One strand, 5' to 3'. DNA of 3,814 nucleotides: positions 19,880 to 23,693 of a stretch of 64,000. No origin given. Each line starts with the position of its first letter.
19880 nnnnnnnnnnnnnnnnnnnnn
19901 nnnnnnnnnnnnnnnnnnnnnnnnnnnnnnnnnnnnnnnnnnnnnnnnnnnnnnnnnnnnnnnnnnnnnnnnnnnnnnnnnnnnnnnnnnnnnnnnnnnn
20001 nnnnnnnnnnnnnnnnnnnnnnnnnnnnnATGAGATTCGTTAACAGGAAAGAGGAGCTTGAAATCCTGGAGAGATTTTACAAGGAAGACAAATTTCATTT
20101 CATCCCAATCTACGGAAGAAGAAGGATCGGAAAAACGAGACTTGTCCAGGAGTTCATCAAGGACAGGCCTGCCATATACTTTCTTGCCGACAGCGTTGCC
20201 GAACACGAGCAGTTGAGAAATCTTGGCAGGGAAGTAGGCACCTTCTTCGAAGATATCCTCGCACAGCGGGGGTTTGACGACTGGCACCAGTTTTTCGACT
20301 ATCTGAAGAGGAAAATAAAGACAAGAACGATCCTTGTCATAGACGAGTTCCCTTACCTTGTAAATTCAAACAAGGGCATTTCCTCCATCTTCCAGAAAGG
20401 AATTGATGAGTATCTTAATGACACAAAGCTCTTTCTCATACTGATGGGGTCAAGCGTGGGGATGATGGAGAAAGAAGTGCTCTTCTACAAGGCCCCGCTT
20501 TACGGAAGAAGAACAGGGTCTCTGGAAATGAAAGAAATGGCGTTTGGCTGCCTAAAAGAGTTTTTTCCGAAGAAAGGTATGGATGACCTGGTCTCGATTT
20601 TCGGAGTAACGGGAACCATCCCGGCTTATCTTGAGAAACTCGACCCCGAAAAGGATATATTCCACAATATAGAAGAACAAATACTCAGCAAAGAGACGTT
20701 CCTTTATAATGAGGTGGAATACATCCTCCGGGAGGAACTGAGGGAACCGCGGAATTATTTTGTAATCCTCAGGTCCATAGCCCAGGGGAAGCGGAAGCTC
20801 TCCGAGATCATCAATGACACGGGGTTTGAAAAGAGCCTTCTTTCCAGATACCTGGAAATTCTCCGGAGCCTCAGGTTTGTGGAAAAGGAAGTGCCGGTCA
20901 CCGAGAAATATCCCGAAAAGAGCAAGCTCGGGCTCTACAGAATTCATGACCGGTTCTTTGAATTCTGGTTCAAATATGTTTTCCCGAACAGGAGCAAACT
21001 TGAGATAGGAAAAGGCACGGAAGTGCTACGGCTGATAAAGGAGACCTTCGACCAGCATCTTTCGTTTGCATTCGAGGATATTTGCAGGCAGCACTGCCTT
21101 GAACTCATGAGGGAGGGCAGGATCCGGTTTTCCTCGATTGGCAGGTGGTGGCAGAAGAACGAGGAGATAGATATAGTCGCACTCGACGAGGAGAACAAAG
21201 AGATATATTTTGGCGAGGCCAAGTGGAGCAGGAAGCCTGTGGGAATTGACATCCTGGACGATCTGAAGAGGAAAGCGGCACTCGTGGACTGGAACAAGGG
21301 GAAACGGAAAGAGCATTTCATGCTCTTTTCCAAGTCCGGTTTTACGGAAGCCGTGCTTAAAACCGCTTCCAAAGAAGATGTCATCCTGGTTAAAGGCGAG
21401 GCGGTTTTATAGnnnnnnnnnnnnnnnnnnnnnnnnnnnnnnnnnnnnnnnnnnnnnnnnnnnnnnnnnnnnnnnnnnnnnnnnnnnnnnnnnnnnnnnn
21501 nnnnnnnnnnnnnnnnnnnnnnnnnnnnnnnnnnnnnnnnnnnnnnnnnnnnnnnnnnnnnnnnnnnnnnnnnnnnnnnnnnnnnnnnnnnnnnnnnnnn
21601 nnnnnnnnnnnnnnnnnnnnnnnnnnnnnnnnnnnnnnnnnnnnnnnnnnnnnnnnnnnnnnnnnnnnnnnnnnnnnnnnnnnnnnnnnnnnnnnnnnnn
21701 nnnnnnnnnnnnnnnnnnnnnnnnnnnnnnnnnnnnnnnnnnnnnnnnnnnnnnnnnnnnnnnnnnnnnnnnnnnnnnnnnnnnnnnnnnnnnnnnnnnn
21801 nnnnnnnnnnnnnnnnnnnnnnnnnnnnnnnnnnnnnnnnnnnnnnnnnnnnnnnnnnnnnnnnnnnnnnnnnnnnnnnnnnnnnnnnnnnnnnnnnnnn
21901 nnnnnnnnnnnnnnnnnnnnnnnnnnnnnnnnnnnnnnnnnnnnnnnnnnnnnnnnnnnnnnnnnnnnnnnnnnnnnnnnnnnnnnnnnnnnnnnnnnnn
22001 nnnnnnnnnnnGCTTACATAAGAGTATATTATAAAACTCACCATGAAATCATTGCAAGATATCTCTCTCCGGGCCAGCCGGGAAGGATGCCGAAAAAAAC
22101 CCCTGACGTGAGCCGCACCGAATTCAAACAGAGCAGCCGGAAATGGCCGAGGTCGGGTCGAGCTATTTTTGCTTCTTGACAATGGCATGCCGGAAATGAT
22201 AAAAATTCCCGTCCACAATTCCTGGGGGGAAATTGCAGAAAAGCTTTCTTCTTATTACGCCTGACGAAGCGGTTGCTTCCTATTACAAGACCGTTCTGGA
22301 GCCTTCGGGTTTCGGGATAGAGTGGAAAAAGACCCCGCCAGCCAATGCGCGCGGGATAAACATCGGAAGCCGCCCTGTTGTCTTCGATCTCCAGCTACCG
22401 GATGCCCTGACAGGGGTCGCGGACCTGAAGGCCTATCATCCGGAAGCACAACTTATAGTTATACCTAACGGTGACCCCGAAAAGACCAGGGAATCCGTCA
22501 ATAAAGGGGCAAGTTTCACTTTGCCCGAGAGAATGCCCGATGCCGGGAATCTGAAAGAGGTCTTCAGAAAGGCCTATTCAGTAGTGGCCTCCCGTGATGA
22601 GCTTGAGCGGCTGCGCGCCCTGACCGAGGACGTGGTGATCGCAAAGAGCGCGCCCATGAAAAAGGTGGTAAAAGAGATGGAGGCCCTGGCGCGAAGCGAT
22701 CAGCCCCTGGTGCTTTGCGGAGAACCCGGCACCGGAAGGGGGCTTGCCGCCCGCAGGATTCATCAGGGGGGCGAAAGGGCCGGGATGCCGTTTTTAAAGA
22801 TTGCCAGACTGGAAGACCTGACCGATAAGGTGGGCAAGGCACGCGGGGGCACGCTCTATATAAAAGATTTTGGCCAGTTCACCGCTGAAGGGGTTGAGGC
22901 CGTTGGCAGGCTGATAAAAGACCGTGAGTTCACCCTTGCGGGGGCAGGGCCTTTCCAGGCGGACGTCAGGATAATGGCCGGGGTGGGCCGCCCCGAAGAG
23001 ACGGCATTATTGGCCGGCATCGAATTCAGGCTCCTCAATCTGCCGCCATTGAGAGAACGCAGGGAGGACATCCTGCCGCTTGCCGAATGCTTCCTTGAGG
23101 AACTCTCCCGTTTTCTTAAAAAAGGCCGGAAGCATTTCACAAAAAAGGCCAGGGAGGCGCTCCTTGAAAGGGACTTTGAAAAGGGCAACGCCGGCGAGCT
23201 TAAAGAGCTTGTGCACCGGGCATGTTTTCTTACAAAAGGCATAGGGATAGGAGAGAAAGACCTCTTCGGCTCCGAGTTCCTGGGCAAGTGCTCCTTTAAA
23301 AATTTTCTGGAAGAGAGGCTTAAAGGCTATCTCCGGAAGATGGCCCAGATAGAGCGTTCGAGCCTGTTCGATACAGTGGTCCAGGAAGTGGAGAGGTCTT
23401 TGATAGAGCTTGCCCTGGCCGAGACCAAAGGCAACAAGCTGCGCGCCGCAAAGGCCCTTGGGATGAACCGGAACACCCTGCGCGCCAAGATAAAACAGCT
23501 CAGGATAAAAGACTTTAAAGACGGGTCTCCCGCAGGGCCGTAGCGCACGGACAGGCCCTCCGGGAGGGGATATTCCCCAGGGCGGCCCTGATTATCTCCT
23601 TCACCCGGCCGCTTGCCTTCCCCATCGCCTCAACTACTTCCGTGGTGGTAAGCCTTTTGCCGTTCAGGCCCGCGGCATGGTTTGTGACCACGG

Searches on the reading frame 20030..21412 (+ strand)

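Call 13: search_protein_families(library=ncbifam, proteins=[window:20030-21412:+], max_evalue=1e-10)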
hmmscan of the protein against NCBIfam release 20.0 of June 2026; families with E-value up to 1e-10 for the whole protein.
window:20030-21412:+ (460 aa): 0 families

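Call 78: search_protein_families(library=pfam, proteins=[window:20030-21412:+], max_evalue=0.001)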
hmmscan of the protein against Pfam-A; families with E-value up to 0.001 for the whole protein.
window:20030-21412:+ (460 aa): 5 families
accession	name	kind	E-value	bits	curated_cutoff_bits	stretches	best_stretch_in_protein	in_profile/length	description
PF03008.20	DUF234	-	1.4e-28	99.7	22.5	1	313-401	1-91/100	Archaea bacterial proteins of unknown function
PF01637.24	ATPase_2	-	1.4e-26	94.2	33.2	1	3-204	1-225/225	ATPase domain predominantly from Archaea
PF13173.12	AAA_14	-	1e-07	32.5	27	1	25-150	5-107/129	AAA domain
PF01022.26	HTH_5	-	1.9e-06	28.1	22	1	246-286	7-47/47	Bacterial regulatory protein, arsR family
PF05621.17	TniB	-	0.00013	21.9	22.4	0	8-49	21-62/189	Bacterial TniB protein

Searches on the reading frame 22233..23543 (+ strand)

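Call 13: search_protein_families(library=ncbifam, proteins=[window:22233-23543:+], max_evalue=1e-10)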
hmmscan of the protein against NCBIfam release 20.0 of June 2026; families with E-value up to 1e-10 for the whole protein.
window:22233-23543:+ (436 aa): 25 families
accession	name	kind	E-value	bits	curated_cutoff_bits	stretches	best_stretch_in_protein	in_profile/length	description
TIGR01818.1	ntrC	equivalog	6e-39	134.1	558.6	1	201-423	225-463/463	nitrogen regulation protein NR(I)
NF050807.1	TransRegFlbDCaul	equivalog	1.8e-32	112.8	750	1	199-424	207-439/454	sigma-54-dependent transcriptional regulator FlbD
TIGR02915.1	PEP_resp_reg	equivalog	1.4e-28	100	502.6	1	197-425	226-444/445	PEP-CTERM-box response regulator transcription factor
NF003451.0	PRK05022.1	equivalog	3.4e-26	92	476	1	199-426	279-511/512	nitric oxide reductase transcriptional regulator NorR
NF008469.0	PRK11361.1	equivalog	3.6e-26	91.9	714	1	201-425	234-456/461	acetoacetate metabolism transcriptional regulator AtoC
TIGR02974.1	phageshock_pspF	equivalog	3.7e-26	92.1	443.55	1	200-422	89-335/336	phage shock protein operon transcriptional activator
NF051870.1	NAssimRespRegNtrX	equivalog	5.3e-26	91.5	600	1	201-423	226-450/452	nitrogen assimilation response regulator NtrX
NF049963.1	RespRegFlgRCampy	domain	1.8e-25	89.7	750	1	203-346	227-379/429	fla regulon two-component system response regulator FlgR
NF007689.0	PRK10365.1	equivalog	1.4e-24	86.7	760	0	202-344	231-382/441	sigma-54-dependent response regulator transcription factor ZraR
NF041552.1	TF_PrdR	equivalog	3.9e-24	84.9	795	1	268-422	435-575/577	sigma-54 dependent transcriptional regulator PrdR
TIGR01817.1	nifA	equivalog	4.7e-24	85.1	528.85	1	202-346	288-440/534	nif-specific transcriptional activator NifA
NF008176.1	PRK10923.1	equivalog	2.6e-23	82.3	620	1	201-425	229-468/469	nitrogen regulation protein NR(I)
TIGR02329.1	propionate_PrpR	equivalog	2.3e-22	79.3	499.2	1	201-421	304-525/526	propionate catabolism operon regulatory protein PrpR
NF008622.0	PRK11608.1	equivalog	5e-21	75.1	529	1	202-426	98-326/329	phage shock protein operon transcriptional activator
NF038308.1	RNA_repair_RtcR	equivalog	3.3e-20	72.4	650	1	202-418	276-506/530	RNA repair transcriptional activator RtcR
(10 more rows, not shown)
